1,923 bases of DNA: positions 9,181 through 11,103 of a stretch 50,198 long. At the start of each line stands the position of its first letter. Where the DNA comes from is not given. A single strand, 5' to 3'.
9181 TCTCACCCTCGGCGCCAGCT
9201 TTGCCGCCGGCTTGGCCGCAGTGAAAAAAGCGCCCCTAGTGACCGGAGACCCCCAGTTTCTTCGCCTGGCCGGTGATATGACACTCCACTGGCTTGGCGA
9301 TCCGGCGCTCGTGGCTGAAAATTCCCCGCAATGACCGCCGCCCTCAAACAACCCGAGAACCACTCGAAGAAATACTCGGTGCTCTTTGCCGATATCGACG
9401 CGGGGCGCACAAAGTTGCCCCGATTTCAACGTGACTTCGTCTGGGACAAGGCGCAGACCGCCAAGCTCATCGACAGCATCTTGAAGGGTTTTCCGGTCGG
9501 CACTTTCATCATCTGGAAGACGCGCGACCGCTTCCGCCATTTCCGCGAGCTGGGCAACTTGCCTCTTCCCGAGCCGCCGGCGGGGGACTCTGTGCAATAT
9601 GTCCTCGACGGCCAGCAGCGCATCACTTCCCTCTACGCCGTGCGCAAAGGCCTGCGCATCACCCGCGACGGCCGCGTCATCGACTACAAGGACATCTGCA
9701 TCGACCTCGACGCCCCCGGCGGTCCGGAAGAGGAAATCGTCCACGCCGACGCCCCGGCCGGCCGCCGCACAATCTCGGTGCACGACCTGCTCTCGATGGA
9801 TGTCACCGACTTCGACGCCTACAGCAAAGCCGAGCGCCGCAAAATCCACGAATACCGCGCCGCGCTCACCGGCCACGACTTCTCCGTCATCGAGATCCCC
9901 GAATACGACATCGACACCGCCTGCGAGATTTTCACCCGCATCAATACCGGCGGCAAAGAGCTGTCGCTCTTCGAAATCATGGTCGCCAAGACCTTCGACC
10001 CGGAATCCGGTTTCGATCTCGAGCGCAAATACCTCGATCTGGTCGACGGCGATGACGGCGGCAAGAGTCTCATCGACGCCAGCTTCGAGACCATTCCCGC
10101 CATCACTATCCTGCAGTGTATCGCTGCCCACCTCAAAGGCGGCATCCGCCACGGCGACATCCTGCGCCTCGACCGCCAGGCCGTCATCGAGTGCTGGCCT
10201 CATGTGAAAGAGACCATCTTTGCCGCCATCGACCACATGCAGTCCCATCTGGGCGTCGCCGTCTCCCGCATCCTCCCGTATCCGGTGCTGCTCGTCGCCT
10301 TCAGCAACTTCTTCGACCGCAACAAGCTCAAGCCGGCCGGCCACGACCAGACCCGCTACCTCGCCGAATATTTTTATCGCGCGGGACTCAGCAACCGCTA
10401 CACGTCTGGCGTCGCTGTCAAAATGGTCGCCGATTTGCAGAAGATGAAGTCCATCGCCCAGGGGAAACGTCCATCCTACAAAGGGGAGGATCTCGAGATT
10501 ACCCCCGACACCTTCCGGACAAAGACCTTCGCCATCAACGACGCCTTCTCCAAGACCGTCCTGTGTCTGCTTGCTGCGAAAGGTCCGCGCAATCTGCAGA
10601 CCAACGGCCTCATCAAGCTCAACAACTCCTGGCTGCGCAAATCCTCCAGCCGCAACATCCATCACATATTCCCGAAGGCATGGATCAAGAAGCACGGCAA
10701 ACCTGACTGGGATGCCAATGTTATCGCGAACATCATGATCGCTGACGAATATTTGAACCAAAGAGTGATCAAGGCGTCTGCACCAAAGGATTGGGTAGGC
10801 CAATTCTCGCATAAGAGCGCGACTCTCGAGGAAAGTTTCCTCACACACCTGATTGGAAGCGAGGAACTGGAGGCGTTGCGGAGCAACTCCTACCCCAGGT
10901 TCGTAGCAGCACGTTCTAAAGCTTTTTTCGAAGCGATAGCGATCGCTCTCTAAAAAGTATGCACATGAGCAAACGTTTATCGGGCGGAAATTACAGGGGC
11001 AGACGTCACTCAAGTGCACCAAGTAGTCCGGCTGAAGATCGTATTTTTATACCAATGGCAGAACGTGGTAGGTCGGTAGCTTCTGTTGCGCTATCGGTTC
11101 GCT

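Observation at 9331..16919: Candidate uncharacterised modification-linked system: DUF262/DUF1524 nuclease, RNAP-mimic, small wH protein, GHKL/MORC-like ATPase and Dcm, translationally coupled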

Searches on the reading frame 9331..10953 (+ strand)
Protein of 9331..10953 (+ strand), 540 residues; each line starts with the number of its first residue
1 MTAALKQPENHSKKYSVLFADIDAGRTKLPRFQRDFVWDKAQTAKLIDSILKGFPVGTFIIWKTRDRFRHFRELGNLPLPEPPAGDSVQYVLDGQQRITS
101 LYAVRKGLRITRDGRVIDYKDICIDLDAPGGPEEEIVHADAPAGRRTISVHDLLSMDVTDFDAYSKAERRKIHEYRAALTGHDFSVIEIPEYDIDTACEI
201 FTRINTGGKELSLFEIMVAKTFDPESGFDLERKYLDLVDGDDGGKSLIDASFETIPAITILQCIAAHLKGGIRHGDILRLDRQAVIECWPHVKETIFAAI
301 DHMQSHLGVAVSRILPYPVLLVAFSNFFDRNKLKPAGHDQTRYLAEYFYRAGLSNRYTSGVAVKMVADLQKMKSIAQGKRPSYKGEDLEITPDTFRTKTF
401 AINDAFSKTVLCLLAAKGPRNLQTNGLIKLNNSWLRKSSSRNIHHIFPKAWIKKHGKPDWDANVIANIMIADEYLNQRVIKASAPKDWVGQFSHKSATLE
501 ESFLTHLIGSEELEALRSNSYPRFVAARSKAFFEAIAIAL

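Call 3: search_protein_families(library=pfam, proteins=[window:9331-10953:+], max_evalue=0.01)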
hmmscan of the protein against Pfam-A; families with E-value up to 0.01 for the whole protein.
window:9331-10953:+ (540 aa): 1 family
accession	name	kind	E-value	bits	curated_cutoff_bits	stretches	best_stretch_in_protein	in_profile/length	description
PF03235.19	GmrSD_N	-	3.8e-29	102.7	33.2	1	18-221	4-198/199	GmrSD restriction endonuclease, N-terminal domain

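Call 4: search_protein_families(library=padloc, proteins=[window:9331-10953:+], max_evalue=0.01)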
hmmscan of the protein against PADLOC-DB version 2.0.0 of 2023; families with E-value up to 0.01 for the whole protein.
window:9331-10953:+ (540 aa): 18 families
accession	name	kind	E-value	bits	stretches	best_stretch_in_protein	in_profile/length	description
PDLC04709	PDC-M55C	-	1.8e-45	153.6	2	18-104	20-106/554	-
PDLC04151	HEC-05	-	2.2e-26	90.7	1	19-107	32-132/600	-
PDLC04150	HEC-05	-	4.1e-18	63.6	2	28-103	23-110/583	-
PDLC03877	NsnA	-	8.1e-14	49.7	1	18-216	56-195/385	-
PDLC04152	HEC-05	-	1.6e-12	44.7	1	25-65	18-62/566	-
PDLC04153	HEC-05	-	4.3e-09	33.1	1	19-64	13-58/621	-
PDLC04027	PD-T4-2_A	-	2.2e-07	28.2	1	30-58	56-84/363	-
PDLC02686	Orf5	-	3.5e-07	27.1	1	28-103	22-91/566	Orf5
PDLC02792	SspE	-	6.4e-06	22.8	1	29-104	26-106/771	SspE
PDLC02695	Orf5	-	3.8e-05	20.3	1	25-102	18-92/601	Orf5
PDLC04154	HEC-06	-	0.00012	18.9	1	26-101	23-85/569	-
PDLC03418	REase_II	-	0.00014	19.2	1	29-66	35-72/372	Type II restriction enzyme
PDLC04157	HEC-06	-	0.00017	18.3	1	22-101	18-85/558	-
PDLC02701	Orf5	-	0.00066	16.3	0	28-99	21-90/596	Orf5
PDLC02693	Orf5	-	0.004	14.2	0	29-109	11-84/543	Orf5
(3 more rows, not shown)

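Call 6: search_protein_families(library=ncbifam, proteins=[window:9331-10953:+], max_evalue=0.1)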
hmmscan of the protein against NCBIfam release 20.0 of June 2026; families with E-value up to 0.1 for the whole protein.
window:9331-10953:+ (540 aa): 0 families

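Call 66: find_related_loci(query=window:9331-10950:+, collection=metagenome_contigs, flank=8000)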
Query window:9331-10950:+ (540 aa) in metagenome_contigs; peptide patterns used: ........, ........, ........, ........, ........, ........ (x = any residue, [..] = any of these).
73 stretches matched a pattern; 12 encode a relative of the query (tblastn E <= 1e-3); 12 distinct loci.
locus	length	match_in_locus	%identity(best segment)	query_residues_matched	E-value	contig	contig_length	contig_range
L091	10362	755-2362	89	2-536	0e+0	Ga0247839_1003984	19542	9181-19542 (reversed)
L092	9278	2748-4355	89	2-536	0e+0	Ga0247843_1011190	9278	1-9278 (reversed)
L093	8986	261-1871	83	2-537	0e+0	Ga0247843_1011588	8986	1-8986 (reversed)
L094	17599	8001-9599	67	6-536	0e+0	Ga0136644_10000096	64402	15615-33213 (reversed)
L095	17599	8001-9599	67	6-536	0e+0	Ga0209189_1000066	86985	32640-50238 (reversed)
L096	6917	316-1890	68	6-528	0e+0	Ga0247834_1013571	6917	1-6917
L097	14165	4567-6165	67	6-536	0e+0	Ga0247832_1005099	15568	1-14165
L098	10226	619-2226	89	2-536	0e+0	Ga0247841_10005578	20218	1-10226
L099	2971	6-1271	62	117-536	0e+0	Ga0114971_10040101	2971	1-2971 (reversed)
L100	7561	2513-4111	48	5-536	8e-175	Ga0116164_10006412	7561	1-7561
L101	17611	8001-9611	47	5-540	6e-173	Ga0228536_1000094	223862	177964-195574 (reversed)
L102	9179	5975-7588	47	1-536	4e-169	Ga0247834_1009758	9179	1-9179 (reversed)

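Call 70: search_protein_families(library=pfam, proteins=[L091:2379-4325:+, L091:4312-5199:+, L091:5196-5957:+, L091:6951-7400:+, L094:3522-7934:+, L094:10657-12543:+, L094:12524-13372:+, L094:13375-14133:+, L094:14227-15207:+], max_evalue=0.01)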
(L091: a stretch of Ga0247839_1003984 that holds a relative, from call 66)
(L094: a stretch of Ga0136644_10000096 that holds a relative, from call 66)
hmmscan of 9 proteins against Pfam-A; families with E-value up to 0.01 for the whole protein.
L091:2379-4325:+ (648 aa): 0 families

L091:4312-5199:+ (295 aa): 0 families

L091:5196-5957:+ (253 aa): 1 family
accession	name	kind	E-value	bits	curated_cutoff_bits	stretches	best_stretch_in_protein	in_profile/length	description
PF19866.4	DUF6339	-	2.6e-37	128.7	23.2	1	71-240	3-174/175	Family of unknown function (DUF6339)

L091:6951-7400:+ (149 aa): 0 families

L094:3522-7934:+ (1470 aa): 8 families
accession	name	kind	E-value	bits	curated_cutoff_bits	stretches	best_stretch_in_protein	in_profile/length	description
PF00580.27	UvrD-helicase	-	6e-19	69.2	23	1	458-756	3-254/271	UvrD/REP helicase N-terminal domain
PF13245.12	AAA_19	-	1.4e-10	41.9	25.1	1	469-756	11-132/134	AAA domain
PF08378.17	NERD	-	7.4e-06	26.9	22.1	1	26-115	8-96/111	Nuclease-related domain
PF13361.12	UvrD_C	-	5.1e-05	23.3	25.6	1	888-940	284-338/350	UvrD-like helicase C-terminal domain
PF01258.23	zf-dskA_traR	-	0.00026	21.4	24.9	1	1105-1132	1-28/36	Prokaryotic dksA/traR C4-type zinc finger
PF13604.12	AAA_30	-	0.0036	17.5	27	0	456-517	2-64/191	AAA domain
PF13191.12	AAA_16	-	0.0042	18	32.6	0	469-525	24-85/167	AAA ATPase domain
PF04851.21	ResIII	-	0.006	17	22.5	0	471-517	25-71/164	Type III restriction enzyme, res subunit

L094:10657-12543:+ (628 aa): 0 families

L094:12524-13372:+ (282 aa): 0 families

L094:13375-14133:+ (252 aa): 1 family
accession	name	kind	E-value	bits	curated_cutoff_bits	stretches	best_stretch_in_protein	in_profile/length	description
PF19866.4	DUF6339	-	2.9e-55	187.2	23.2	1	68-240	1-172/175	Family of unknown function (DUF6339)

L094:14227-15207:+ (326 aa): 0 families

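Call 71: search_protein_families(library=padloc, proteins=[L091:2379-4325:+, L091:4312-5199:+, L091:5196-5957:+, L091:746-2377:+, L094:3522-7934:+, L094:10657-12543:+, L094:12524-13372:+, L094:13375-14133:+, L094:14227-15207:+], max_evalue=0.001)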
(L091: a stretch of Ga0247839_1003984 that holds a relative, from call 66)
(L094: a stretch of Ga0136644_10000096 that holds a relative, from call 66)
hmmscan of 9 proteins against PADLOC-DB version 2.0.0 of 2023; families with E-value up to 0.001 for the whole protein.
L091:2379-4325:+ (648 aa): 1 family
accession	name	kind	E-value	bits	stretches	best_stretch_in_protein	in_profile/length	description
PDLC04582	PDC-M33A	-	2.5e-92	308.5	1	5-646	1-625/627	-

L091:4312-5199:+ (295 aa): 1 family
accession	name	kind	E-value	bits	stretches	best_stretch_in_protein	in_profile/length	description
PDLC04583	PDC-M33B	-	3.3e-39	133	1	1-294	1-288/289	-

L091:5196-5957:+ (253 aa): 4 families
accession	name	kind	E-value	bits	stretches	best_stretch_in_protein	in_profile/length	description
PDLC04586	PDC-M33C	-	3.1e-30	103.4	1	44-241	41-237/247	-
PDLC04584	PDC-M33C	-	8.3e-15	53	1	72-240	69-239/250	-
PDLC04585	PDC-M33C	-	1.8e-06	25.8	1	70-249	67-256/346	-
PDLC04587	PDC-M33C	-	2.7e-05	21.6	1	71-150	65-146/312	-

L091:746-2377:+ (543 aa): 14 families
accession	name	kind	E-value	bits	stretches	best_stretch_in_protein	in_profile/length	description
PDLC04709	PDC-M55C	-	7.4e-47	158.2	2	20-106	20-106/554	-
PDLC04151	HEC-05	-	3.4e-28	96.7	2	21-111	32-134/600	-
PDLC04150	HEC-05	-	1.2e-18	65.4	1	30-105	23-110/583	-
PDLC04152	HEC-05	-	4.2e-13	46.7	1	27-67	18-62/566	-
PDLC03877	NsnA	-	4.7e-13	47.2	1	20-218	56-195/385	-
PDLC04153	HEC-05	-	4.8e-11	39.6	1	21-105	13-110/621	-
PDLC02686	Orf5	-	1.5e-07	28.3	1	30-106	22-92/566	Orf5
PDLC04027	PD-T4-2_A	-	3.2e-07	27.7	1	32-59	56-83/363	-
PDLC02792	SspE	-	1.1e-06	25.3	0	31-56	26-51/771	SspE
PDLC02695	Orf5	-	7.8e-05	19.2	0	28-104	19-92/601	Orf5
PDLC02701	Orf5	-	0.00012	18.7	0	30-102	21-91/596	Orf5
PDLC04154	HEC-06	-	0.00021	18.1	1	29-103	24-85/569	-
PDLC02693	Orf5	-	0.00052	17.1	0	31-111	11-84/543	Orf5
PDLC04157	HEC-06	-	0.00063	16.5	0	24-103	18-85/558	-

L094:3522-7934:+ (1470 aa): 40 families (the best 25 are shown)
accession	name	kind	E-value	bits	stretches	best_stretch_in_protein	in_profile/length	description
PDLC00132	GajB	-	3.1e-23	80.3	3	456-549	4-93/625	UrvD helicase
PDLC01087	C3a187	-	9.4e-23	78.8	2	708-945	315-539/559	NERD+UvrD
PDLC03802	RTasHel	-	1.6e-22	78.2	2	685-811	162-290/675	DRT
PDLC04474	PDC-M16A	-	2.5e-22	77.2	1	9-183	9-183/917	-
PDLC04469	PDC-M16A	-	1.9e-21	74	1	8-165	8-164/892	-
PDLC00117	GajB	-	3.5e-20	70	2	665-796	168-304/604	UrvD helicase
PDLC00114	GajB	-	7.2e-16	55.9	2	665-756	165-258/635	UrvD helicase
PDLC04470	PDC-M16A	-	5.2e-15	52.7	1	12-232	11-230/895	-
PDLC00127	GajB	-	6.6e-14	49.3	1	664-789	150-284/594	UrvD helicase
PDLC00130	GajB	-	5.4e-13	46.1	1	679-799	170-295/589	UrvD helicase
PDLC00129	GajB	-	1.1e-10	38.8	1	668-798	178-313/594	UrvD helicase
PDLC00121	GajB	-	1.4e-10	38.4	1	460-547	10-99/565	UrvD helicase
PDLC00103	GajB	-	1.6e-09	35.3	1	679-796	173-297/612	UrvD helicase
PDLC00104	GajB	-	2.8e-09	34.3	1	459-547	7-94/574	UrvD helicase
PDLC00109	GajB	-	8.3e-09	32.4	1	709-788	171-249/647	UrvD helicase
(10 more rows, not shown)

L094:10657-12543:+ (628 aa): 1 family
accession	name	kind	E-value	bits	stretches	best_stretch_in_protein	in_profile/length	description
PDLC04582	PDC-M33A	-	1.4e-147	491.1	1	1-626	1-625/627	-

L094:12524-13372:+ (282 aa): 1 family
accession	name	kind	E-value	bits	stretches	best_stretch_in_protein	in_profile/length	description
PDLC04583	PDC-M33B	-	4.9e-54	181.6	1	3-279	1-283/289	-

L094:13375-14133:+ (252 aa): 4 families
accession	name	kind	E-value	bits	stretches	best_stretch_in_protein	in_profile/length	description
PDLC04586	PDC-M33C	-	1.1e-64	216.2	1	1-241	1-235/247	-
PDLC04585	PDC-M33C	-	1.5e-29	101.6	1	1-241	1-245/346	-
PDLC04584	PDC-M33C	-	5.4e-29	99.5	1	4-243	6-240/250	-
PDLC04587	PDC-M33C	-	8.5e-27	92.3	1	1-242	1-239/312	-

L094:14227-15207:+ (326 aa): 0 families

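Call 109: search_solved_structures(query=window:9331-10950:+, max_evalue=1, show_alignments=2)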
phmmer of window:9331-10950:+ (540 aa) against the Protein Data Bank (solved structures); distinct sequences matched with E-value up to 1: 3.
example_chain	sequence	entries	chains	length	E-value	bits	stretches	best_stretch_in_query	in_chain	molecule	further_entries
7p9k_A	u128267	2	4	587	1.3e-11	47.1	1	28-103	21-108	DUF262 domain-containing protein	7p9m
20yv_A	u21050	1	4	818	0.015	17.2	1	29-106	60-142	DUF262 domain-containing protein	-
20yw_A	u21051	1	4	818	0.092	14.6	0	29-106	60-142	DUF262 domain-containing protein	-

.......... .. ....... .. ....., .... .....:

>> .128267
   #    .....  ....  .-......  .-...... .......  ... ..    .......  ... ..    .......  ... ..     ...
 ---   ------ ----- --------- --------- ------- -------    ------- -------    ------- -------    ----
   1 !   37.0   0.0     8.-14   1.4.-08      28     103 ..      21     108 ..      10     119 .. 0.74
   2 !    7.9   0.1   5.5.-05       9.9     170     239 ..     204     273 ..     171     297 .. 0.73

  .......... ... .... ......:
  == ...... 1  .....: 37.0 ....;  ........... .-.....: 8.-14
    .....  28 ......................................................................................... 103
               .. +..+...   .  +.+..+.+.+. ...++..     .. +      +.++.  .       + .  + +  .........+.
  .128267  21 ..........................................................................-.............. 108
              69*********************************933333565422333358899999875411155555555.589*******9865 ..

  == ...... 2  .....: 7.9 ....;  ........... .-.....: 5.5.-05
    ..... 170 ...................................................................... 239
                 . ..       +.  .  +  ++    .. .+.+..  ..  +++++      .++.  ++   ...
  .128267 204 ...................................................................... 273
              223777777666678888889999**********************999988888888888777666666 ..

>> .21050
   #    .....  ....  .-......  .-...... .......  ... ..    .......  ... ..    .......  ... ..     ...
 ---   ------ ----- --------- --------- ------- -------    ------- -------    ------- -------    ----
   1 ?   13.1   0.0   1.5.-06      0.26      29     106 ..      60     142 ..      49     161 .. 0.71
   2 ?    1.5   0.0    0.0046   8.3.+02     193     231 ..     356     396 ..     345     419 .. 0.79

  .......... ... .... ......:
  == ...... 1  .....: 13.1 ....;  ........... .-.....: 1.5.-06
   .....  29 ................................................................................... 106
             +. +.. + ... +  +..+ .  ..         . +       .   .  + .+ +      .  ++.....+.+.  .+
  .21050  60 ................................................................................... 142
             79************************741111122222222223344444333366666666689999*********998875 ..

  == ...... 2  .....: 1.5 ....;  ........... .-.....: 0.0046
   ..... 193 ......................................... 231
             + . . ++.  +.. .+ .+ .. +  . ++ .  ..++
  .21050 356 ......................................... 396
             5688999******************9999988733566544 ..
